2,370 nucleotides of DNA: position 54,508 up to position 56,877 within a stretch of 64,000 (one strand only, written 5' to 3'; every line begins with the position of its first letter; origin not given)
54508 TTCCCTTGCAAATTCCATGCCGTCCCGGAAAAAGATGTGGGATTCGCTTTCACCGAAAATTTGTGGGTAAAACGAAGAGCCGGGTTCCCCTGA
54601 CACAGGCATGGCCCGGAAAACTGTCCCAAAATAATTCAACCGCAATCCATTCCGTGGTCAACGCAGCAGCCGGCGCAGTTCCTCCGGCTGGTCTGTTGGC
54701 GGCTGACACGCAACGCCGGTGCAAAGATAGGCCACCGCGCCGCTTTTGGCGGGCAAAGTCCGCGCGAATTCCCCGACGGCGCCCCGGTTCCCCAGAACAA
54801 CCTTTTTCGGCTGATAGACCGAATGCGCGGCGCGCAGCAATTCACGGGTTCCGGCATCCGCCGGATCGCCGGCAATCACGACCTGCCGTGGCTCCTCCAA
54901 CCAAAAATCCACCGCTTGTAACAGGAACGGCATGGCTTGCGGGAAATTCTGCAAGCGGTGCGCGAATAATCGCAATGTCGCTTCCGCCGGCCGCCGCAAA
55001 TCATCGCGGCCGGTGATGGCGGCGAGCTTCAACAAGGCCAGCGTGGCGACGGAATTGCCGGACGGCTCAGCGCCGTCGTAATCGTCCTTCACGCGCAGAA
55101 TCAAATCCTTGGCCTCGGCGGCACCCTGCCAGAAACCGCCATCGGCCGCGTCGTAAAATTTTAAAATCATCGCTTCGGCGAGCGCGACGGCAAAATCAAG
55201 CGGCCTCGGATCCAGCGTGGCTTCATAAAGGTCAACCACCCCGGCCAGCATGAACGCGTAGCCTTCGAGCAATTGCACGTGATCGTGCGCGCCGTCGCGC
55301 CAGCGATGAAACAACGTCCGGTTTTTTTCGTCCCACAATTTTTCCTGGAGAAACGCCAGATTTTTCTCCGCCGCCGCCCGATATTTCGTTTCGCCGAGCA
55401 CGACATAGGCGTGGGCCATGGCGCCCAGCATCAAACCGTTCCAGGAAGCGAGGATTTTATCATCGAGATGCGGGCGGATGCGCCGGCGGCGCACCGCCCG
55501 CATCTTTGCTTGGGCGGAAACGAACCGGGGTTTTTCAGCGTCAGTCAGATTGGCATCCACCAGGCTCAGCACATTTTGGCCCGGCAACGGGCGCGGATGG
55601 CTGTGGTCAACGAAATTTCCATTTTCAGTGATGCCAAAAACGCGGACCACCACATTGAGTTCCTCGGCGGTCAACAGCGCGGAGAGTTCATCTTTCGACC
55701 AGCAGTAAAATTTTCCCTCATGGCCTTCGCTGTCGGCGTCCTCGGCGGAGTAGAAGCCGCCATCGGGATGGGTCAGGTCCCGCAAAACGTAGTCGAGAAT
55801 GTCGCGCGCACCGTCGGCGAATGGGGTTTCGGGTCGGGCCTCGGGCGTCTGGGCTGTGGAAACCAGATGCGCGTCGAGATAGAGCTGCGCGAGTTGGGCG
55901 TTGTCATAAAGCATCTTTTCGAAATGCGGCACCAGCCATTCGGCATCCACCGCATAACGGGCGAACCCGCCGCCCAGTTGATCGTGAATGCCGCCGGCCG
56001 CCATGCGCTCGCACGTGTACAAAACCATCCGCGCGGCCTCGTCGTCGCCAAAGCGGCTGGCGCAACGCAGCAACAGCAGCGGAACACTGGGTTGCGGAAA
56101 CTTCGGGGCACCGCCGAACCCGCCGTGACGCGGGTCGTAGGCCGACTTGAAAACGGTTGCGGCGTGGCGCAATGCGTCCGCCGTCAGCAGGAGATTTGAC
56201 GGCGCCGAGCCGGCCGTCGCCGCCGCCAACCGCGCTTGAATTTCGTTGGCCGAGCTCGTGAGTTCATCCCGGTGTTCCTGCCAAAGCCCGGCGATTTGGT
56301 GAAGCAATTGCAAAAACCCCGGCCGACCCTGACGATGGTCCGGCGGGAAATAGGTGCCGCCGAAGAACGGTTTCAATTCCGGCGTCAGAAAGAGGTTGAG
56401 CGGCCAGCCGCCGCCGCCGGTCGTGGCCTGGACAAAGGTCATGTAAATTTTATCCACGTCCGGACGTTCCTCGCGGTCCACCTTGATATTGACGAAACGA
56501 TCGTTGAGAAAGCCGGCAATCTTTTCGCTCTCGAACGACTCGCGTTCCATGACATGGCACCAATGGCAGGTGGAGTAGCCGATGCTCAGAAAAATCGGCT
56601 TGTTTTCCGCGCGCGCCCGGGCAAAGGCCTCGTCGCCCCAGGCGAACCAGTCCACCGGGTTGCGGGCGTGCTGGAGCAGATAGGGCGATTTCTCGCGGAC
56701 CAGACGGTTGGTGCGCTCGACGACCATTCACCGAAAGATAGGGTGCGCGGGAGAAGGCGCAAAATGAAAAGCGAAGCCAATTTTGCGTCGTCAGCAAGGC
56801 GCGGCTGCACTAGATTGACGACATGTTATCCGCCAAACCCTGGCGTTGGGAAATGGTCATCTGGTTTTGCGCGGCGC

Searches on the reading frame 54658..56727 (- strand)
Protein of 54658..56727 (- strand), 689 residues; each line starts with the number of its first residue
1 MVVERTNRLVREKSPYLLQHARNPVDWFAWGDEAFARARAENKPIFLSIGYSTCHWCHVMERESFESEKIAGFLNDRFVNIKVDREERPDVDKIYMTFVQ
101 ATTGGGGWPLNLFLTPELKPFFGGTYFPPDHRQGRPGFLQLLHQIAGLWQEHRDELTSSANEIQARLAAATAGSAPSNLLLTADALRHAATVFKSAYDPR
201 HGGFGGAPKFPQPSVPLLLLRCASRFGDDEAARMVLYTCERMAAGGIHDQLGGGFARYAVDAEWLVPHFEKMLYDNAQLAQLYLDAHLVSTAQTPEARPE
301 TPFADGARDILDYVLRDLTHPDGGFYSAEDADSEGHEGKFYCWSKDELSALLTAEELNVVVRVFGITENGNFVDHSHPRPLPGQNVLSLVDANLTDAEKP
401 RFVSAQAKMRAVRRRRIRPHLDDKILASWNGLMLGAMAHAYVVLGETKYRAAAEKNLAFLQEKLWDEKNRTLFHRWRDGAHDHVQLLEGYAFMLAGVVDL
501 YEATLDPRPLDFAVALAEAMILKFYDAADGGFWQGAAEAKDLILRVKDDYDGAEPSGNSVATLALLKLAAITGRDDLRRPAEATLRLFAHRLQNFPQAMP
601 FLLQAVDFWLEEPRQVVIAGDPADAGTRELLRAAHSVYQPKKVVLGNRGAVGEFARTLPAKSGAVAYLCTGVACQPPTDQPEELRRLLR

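Call 65: search_protein_families(library=pfam, proteins=[window:54658-56727:-], max_evalue=0.001)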
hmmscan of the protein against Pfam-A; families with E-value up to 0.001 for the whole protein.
window:54658-56727:- (689 aa): 2 families
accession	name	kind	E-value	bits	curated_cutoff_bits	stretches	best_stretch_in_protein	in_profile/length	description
PF03190.21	Thioredox_DsbH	-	1.9e-77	259.2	27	1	6-167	1-162/163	Protein of unknown function, DUF255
PF13899.12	Thioredoxin_7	-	3.3e-10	40.4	27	1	26-115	1-82/83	Thioredoxin-like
